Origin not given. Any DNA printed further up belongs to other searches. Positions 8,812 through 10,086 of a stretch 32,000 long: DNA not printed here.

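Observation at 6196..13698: Orphan type-IV-filament-like envelope module: pilMNOP + split secretin + extra lipoprotein, with no pilin, ATPase or platform gene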

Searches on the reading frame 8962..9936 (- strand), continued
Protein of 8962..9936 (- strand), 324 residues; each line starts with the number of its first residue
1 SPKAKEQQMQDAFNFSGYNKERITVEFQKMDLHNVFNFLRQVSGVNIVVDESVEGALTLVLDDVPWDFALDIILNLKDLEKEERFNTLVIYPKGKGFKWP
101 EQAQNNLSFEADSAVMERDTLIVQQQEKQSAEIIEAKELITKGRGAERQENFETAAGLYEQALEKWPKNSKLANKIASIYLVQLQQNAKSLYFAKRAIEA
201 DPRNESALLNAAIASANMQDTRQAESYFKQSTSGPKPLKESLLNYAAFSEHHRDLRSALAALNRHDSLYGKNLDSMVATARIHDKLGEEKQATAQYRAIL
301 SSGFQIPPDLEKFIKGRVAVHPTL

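Call 76: find_encoding_contigs(protein=P0469, flank=8000, max_places=1)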
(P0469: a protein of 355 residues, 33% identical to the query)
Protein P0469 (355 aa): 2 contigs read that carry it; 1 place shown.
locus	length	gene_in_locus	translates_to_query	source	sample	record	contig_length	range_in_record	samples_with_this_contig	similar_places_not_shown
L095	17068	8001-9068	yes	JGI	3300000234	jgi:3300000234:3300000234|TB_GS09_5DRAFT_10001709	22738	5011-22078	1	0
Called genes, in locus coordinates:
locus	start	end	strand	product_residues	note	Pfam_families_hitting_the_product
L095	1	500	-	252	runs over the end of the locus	PF01503:PRA-PH (faint), PF03819:MazG, PF12643:MazG-like (faint), PF03819:MazG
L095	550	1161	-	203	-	PF12917:YfbR-like, PF13023:HD_3, PF01966:HD (weak)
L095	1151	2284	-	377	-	PF21694:DNA_pol3_delta_C (weak)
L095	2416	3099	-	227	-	PF10502:Peptidase_S26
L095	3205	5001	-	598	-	PF00009:GTP_EFTU, PF00071:Ras (faint), PF03144:GTP_EFTU_D2, PF00679:EFG_C, PF06421:LepA_C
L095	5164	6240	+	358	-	PF06723:MreB_Mbl (faint), PF11104:PilM_2, PF14450:FtsA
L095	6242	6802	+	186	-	-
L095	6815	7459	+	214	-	PF04350:PilO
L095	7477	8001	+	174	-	PF04351:PilP (weak)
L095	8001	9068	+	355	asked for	-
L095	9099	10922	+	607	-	PF00263:Secretin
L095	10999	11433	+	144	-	PF08753:NikR_C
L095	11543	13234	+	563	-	PF00342:PGI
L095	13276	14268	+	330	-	PF00520:Ion_trans (weak), PF07885:Ion_trans_2, PF02254:TrkA_N, PF02080:TrkA_C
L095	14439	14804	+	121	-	-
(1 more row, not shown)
